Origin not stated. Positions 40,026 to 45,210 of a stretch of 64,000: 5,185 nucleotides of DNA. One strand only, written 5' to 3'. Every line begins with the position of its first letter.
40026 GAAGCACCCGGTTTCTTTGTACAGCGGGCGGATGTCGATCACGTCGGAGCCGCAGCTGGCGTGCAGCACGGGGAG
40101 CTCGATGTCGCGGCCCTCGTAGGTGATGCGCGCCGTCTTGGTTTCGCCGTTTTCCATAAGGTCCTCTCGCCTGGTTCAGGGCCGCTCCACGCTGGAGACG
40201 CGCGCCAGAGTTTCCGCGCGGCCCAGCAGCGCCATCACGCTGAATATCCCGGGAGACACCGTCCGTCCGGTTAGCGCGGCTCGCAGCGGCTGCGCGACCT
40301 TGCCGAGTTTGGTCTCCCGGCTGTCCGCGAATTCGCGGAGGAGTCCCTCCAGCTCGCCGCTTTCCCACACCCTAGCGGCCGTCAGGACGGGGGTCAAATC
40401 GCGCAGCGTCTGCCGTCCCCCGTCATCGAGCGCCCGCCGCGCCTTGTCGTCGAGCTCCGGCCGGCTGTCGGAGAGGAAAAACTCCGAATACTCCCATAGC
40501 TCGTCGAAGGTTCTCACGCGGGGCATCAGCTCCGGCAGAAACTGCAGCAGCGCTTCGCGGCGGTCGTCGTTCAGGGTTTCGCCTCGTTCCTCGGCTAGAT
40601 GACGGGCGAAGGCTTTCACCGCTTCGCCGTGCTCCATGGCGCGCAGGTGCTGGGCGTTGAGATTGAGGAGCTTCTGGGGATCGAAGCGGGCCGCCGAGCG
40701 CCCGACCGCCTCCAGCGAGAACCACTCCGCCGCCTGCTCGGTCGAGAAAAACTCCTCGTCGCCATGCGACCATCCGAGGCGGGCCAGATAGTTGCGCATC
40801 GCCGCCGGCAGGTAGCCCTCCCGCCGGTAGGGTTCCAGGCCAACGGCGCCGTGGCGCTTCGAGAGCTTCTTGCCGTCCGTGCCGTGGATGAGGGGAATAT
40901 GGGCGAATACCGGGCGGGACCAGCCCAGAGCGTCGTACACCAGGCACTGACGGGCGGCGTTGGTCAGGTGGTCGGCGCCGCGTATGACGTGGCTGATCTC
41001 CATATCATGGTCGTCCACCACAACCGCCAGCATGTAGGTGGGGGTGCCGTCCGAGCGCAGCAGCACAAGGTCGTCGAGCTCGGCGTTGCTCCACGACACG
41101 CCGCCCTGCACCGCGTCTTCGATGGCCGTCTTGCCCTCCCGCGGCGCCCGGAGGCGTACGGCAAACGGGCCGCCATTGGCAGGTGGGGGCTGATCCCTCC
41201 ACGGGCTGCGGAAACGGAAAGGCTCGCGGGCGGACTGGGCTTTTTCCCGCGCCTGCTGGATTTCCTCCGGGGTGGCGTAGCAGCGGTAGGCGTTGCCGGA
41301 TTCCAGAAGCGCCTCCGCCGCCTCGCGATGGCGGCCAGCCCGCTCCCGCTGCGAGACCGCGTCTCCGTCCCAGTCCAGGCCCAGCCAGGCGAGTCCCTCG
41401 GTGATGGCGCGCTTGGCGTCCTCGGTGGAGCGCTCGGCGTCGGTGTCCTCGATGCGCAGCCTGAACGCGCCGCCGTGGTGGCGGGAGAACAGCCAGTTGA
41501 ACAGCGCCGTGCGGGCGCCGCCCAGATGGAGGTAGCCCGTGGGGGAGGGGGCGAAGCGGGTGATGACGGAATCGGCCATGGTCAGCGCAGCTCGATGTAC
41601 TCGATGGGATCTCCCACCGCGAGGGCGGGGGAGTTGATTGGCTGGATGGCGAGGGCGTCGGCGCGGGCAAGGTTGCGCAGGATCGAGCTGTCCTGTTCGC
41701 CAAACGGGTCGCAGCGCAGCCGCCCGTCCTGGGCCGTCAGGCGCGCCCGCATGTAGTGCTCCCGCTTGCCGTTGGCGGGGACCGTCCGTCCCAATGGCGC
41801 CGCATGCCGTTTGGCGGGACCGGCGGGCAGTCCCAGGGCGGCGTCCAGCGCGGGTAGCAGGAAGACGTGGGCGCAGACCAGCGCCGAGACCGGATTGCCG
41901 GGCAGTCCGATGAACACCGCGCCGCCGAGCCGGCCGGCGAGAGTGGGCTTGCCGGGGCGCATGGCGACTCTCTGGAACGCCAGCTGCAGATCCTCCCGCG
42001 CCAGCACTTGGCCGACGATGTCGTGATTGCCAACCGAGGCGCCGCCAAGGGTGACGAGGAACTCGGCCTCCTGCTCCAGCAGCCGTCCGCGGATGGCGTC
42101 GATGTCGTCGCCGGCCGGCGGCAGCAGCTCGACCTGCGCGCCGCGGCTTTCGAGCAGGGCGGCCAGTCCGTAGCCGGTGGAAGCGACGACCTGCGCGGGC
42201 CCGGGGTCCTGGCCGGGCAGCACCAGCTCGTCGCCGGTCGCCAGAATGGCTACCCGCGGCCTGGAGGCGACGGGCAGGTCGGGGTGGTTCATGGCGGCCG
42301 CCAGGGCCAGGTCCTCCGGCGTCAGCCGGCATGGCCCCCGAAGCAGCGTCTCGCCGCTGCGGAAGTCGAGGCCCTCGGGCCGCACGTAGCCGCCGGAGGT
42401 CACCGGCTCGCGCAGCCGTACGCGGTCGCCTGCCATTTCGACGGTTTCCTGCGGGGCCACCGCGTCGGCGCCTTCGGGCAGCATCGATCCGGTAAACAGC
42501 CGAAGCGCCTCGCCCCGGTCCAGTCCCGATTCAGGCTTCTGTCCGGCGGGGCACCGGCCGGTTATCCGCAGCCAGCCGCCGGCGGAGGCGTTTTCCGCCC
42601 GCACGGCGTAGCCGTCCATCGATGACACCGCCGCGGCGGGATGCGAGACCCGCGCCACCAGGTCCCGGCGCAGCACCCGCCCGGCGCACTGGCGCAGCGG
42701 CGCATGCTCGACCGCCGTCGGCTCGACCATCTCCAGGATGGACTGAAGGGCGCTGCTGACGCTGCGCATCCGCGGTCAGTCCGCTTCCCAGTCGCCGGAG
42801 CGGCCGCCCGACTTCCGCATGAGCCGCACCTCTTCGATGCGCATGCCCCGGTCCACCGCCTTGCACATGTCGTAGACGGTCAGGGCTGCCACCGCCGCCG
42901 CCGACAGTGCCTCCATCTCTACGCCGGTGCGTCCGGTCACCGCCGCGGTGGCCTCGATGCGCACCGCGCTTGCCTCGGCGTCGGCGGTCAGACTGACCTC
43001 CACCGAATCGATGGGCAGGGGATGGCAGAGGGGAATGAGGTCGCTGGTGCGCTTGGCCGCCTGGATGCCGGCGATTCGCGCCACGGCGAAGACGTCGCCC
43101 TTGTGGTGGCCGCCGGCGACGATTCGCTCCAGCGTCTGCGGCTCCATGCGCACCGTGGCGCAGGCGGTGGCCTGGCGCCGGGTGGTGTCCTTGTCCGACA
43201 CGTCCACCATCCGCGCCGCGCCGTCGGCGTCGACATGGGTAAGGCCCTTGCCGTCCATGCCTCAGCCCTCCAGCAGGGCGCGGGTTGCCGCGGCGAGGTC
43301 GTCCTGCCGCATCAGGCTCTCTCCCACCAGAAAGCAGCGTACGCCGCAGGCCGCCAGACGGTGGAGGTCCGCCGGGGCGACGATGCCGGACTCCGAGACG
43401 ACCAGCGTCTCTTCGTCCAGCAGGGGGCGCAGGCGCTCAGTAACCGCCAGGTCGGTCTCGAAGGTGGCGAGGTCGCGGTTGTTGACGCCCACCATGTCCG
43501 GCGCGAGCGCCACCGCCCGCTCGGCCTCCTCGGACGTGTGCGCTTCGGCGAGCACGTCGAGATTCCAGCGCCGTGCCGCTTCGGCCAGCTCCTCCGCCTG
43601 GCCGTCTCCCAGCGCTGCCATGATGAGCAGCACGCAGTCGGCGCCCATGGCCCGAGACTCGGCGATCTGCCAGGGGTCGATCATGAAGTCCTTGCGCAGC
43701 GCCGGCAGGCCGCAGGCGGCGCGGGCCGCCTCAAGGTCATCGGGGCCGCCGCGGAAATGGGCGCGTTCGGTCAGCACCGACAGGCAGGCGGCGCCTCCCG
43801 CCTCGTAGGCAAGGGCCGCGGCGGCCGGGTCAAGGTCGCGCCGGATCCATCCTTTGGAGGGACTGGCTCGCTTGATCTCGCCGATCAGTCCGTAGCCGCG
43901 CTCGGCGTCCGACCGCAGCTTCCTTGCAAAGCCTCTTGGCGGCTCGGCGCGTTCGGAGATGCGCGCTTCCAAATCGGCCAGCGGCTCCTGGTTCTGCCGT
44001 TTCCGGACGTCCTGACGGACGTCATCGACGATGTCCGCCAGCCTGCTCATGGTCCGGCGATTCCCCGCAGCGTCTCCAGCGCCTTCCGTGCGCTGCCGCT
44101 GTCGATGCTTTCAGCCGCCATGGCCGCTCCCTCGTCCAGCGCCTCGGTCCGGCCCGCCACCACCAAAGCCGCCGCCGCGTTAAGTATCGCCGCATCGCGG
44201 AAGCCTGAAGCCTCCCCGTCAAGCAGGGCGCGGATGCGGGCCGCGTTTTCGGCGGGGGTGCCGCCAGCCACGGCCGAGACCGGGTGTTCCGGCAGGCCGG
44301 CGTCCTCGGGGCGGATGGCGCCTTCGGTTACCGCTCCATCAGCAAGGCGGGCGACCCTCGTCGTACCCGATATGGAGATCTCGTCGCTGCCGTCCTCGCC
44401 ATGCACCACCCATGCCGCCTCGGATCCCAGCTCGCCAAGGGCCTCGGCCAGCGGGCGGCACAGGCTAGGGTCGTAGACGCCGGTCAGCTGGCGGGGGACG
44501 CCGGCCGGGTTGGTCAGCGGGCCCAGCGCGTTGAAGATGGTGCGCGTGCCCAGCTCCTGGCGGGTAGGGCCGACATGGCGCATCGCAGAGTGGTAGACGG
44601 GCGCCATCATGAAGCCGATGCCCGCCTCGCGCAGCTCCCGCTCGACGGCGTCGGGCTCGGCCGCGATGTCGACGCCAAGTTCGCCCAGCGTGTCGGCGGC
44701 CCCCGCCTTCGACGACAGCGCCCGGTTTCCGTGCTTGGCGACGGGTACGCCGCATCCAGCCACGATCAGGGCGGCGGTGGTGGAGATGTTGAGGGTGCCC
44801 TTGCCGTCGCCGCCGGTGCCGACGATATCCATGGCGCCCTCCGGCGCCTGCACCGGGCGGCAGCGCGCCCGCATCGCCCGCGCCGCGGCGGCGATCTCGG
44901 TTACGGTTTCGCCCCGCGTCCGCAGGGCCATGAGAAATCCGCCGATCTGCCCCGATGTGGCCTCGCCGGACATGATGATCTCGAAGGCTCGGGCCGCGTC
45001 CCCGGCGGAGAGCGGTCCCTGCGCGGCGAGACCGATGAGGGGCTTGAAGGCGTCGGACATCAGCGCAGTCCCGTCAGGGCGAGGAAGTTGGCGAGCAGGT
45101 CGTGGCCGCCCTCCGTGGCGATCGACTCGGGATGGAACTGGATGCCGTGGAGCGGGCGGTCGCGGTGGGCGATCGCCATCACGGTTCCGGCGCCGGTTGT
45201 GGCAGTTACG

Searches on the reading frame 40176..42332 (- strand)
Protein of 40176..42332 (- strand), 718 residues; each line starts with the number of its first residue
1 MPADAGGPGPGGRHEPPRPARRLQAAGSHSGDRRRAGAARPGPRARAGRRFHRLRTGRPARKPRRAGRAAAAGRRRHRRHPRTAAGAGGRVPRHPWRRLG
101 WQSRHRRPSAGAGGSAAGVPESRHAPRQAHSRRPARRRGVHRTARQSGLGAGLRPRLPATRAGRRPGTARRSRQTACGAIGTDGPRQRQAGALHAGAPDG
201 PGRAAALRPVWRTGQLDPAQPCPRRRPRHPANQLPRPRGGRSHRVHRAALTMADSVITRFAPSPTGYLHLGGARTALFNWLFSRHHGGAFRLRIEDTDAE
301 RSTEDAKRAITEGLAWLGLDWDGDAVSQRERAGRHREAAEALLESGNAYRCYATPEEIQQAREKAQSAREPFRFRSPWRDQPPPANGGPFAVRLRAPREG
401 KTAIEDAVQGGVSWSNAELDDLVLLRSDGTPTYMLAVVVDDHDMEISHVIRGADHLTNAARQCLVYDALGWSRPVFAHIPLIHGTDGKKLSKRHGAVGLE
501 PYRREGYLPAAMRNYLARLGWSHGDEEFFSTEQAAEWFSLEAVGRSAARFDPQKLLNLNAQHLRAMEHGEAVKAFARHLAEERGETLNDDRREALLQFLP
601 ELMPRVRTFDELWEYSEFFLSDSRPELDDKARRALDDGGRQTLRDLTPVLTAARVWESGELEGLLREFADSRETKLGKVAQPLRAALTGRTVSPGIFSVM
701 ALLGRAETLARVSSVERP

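Call 5: search_protein_families(library=pfam, proteins=[window:40176-42332:-], max_evalue=0.01)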
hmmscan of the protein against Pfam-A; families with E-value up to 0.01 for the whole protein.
window:40176-42332:- (718 aa): 2 families
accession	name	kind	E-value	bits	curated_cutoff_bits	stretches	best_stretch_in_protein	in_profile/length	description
PF00749.27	tRNA-synt_1c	-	2.3e-90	303.1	23.4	1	256-555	2-312/314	tRNA synthetases class I (E and Q), catalytic domain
PF19269.4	Anticodon_2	-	2.7e-31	109.3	23.6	1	579-713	6-138/141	Anticodon binding domain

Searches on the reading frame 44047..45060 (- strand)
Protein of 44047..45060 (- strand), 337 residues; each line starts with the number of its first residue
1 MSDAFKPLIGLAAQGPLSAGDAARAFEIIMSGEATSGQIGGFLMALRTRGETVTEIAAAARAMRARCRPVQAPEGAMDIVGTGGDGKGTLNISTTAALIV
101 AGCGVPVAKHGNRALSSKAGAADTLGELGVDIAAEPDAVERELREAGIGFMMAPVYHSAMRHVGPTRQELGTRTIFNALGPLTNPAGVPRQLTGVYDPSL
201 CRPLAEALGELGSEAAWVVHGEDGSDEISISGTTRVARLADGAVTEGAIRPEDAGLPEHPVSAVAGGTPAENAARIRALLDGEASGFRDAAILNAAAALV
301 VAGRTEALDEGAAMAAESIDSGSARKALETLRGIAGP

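Call 43: search_protein_families(library=pfam, proteins=[window:44047-45060:-], max_evalue=0.001)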
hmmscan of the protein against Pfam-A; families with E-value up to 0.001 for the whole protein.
window:44047-45060:- (337 aa): 2 families
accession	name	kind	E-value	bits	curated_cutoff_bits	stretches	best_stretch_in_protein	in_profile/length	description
PF00591.27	Glycos_transf_3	-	2.1e-89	299.9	27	1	76-324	4-252/253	Glycosyl transferase family, a/b domain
PF02885.22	Glycos_trans_3N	-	1.6e-18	66.6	26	1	11-67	7-63/63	Glycosyl transferase family, helical bundle domain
